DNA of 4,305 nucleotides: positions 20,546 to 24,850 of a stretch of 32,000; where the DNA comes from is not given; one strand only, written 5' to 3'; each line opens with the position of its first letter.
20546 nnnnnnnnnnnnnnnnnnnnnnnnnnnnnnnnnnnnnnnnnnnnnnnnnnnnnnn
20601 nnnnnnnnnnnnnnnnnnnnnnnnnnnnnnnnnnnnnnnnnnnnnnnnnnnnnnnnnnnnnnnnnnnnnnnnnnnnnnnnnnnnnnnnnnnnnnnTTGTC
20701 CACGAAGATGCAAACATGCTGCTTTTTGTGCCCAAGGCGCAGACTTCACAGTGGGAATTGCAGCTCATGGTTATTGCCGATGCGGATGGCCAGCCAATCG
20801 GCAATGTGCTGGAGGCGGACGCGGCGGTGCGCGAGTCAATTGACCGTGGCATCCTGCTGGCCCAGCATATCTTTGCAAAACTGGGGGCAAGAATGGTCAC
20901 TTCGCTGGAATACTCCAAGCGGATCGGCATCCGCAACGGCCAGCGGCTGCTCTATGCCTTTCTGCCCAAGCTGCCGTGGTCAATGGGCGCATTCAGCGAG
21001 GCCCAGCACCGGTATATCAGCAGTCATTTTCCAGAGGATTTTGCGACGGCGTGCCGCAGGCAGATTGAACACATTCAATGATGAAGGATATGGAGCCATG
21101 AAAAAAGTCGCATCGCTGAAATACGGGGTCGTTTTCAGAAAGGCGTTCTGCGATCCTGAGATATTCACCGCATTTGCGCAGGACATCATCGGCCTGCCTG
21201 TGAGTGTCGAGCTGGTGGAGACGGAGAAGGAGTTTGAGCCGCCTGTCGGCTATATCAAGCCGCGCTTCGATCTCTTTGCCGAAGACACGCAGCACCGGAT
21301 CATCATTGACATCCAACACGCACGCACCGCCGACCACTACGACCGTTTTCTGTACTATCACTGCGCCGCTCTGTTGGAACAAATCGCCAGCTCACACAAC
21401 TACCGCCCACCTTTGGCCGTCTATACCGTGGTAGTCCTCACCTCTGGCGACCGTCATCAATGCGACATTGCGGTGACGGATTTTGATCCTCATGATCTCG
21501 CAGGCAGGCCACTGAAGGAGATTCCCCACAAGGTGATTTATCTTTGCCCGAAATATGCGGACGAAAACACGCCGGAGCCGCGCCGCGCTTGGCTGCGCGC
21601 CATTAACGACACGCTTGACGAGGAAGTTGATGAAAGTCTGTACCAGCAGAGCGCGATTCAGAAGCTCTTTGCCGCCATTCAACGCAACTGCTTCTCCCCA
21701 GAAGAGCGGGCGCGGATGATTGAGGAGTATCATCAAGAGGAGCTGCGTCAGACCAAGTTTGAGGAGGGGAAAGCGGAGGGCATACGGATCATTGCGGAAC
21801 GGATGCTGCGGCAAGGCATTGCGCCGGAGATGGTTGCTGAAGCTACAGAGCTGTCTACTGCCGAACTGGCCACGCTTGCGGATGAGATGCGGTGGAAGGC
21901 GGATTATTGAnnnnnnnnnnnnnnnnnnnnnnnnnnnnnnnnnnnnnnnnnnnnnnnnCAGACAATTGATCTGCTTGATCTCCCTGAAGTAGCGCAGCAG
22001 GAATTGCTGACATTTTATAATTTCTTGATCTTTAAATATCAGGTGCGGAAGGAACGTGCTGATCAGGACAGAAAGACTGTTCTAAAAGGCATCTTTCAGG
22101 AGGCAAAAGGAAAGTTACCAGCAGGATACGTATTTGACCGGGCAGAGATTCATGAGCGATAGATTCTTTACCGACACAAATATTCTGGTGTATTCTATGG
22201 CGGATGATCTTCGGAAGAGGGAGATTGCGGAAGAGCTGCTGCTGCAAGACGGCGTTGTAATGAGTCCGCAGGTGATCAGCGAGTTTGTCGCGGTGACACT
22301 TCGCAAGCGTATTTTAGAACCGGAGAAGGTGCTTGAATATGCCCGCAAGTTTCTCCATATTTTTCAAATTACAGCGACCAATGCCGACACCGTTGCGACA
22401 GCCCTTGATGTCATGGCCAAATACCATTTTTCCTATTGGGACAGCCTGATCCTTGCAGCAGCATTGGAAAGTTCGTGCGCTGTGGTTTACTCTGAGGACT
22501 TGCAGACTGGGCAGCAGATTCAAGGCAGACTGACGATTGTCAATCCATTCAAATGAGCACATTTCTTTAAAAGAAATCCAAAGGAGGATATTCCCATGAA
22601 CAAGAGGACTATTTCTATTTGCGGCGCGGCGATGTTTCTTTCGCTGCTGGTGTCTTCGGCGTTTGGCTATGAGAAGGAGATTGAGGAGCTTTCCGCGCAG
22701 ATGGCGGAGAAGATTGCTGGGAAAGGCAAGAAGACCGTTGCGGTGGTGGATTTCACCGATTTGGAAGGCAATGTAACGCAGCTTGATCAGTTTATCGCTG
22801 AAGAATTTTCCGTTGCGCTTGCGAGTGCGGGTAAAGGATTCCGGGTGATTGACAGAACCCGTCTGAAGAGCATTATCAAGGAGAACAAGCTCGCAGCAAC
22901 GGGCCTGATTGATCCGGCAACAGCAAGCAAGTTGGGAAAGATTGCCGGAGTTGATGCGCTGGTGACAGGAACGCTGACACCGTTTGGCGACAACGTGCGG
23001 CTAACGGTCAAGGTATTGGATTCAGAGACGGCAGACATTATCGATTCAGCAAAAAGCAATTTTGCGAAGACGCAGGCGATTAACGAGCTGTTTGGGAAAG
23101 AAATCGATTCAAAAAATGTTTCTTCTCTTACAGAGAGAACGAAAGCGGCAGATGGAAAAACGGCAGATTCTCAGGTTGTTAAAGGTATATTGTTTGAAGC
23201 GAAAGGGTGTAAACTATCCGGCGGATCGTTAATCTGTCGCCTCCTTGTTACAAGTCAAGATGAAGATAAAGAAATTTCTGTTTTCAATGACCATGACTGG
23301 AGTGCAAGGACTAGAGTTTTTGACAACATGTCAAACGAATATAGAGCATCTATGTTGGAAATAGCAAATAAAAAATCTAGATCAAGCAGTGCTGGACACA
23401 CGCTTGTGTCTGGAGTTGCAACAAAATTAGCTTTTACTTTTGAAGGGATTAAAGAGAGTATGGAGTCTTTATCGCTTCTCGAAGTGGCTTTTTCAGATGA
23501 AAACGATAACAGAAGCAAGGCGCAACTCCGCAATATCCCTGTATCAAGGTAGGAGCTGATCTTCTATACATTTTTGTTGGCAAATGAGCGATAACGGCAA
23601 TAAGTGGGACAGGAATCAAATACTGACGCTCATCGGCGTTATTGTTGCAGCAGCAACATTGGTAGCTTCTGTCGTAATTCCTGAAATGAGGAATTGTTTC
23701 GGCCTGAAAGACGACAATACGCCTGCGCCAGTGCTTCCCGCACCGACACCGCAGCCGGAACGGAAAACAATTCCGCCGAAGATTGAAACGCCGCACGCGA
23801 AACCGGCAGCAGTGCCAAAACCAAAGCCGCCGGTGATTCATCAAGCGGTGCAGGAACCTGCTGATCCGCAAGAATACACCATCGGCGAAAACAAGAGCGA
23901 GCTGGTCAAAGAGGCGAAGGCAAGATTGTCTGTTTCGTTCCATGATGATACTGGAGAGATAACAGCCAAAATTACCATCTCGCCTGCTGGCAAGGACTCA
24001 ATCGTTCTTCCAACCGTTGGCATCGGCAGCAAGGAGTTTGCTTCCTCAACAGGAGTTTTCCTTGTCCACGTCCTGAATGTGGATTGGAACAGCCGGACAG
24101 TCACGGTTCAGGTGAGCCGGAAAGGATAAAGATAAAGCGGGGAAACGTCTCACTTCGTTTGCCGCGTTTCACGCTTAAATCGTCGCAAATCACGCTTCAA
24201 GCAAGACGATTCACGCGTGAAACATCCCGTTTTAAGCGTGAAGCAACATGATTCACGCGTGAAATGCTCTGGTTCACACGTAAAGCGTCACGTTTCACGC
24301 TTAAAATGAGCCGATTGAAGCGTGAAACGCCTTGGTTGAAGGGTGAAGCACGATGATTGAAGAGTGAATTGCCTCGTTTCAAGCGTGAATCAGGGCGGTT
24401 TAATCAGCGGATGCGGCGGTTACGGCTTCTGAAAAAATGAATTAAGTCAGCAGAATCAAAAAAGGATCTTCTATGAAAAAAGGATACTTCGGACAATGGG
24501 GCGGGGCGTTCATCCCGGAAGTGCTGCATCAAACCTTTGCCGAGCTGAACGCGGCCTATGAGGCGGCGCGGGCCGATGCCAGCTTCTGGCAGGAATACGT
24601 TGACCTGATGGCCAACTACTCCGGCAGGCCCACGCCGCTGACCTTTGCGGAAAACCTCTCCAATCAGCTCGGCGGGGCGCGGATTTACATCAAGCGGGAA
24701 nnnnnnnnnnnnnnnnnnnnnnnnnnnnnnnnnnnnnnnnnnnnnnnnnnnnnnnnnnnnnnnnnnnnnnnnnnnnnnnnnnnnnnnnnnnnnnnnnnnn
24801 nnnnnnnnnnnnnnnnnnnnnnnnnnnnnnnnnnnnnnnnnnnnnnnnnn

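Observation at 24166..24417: Phased array of 11-12 tandem 21-bp units with a palindromic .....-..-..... core (iteron-like) immediately upstream of trpB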

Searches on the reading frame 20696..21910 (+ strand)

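Call 33: search_protein_families(library=pfam, proteins=[window:20696-21910:+])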
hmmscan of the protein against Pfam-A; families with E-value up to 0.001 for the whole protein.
window:20696-21910:+ (404 aa): 1 family
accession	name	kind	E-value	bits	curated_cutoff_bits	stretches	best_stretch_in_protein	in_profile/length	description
PF12784.13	PDDEXK_2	-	3.6e-08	33.8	27.4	1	190-341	56-212/229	PD-(D/E)XK nuclease family transposase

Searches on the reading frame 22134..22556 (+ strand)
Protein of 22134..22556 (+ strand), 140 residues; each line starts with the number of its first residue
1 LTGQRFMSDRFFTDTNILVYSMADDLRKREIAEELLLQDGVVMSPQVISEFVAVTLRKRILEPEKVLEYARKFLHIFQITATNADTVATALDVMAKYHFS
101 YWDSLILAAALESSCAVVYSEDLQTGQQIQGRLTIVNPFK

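Call 6: search_protein_families(library=pfam, proteins=[window:22134-22556:+])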
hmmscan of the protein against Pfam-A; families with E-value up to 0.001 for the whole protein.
window:22134-22556:+ (140 aa): 1 family
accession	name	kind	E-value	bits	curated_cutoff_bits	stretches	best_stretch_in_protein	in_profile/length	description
PF01850.27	PIN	-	4.2e-15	56.8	23.6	1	12-122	2-111/120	PIN domain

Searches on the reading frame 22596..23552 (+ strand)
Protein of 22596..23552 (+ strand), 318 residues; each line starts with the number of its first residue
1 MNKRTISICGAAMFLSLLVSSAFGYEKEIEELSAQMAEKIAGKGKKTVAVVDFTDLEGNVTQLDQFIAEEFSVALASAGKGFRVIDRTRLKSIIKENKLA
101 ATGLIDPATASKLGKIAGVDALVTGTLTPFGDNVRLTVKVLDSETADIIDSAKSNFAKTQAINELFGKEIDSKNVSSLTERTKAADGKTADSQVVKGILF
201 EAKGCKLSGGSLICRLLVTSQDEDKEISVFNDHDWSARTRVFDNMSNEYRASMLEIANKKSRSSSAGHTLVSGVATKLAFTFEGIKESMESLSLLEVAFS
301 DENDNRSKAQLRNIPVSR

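Call 6: search_protein_families(library=pfam, proteins=[window:22596-23552:+])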
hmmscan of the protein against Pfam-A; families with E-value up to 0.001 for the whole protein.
window:22596-23552:+ (318 aa): 2 families
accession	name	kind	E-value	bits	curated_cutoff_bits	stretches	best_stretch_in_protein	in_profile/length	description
PF03783.19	CsgG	-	2.2e-12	47.1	20.8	1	43-135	7-106/210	Curli production assembly/transport component CsgG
PF17680.6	FlgO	-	4.8e-07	30.1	22.6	1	31-159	2-128/130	FlgO protein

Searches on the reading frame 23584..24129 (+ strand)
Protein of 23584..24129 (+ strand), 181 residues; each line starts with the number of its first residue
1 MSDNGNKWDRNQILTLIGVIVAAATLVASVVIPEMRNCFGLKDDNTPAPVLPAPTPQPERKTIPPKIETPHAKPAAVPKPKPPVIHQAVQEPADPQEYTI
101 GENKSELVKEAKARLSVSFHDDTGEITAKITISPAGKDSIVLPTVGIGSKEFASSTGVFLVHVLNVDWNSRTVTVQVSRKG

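Call 6: search_protein_families(library=pfam, proteins=[window:23584-24129:+])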
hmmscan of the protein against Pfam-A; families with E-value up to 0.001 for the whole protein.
window:23584-24129:+ (181 aa): 0 families
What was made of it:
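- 23584..24129 (+): Upstream gene: a 181-aa membrane-anchored, proline-rich protein that follows a CsgG-like lipoprotein gene (22596-23552). It is a neighbour, not part of the element. No Pfam hit (call 6).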

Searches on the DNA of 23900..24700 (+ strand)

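Call 80: search_dna_similar(query=window:24140-24440:+, collection=plasmids, mode=distant, max_evalue=0.01, max_rows=10)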
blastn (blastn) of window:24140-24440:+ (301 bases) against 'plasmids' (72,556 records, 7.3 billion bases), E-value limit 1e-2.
No match.

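Call 81: search_dna_similar(query=window:24140-24440:+, collection=phages, mode=distant, max_evalue=0.01, max_rows=10)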
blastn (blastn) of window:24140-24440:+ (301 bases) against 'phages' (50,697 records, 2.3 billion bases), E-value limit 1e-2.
No match.
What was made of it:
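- On Plasmid/phage iterons: No plasmid or phage match (calls 80, 81).
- Closest known: Iteron arrays of theta-replicating plasmids and the phage lambda ori. Different: It has no adjacent initiator gene and no plasmid or phage relative (calls 80, 81).
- There is no similarity to 72,556 plasmids or 50,697 phages (calls 80, 81).
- Tried and rejected: BLAST against plasmids and phages found nothing (calls 80, 81).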

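Call 83: search_rna_families(source=window, start=23900, end=24700, threshold=evalue, max_evalue=1)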
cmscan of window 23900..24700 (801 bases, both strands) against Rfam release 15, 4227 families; matches with E-value up to 1: 3.
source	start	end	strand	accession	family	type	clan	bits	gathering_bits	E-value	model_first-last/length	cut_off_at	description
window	24251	24390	+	RF00886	MIR807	Gene; miRNA;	-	25.5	113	0.0097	1-176/176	no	MIR807 microRNA precursor family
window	24230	24306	-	RF00886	MIR807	Gene; miRNA;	-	20.7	113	0.15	1-176/176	no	MIR807 microRNA precursor family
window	24339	24576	+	RF01756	rne-II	Cis-reg;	-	15.2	50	0.098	1-287/287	no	rne-II RNA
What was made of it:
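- On Known structured RNA (Rfam): Only chance-level hits far below threshold (call 83).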
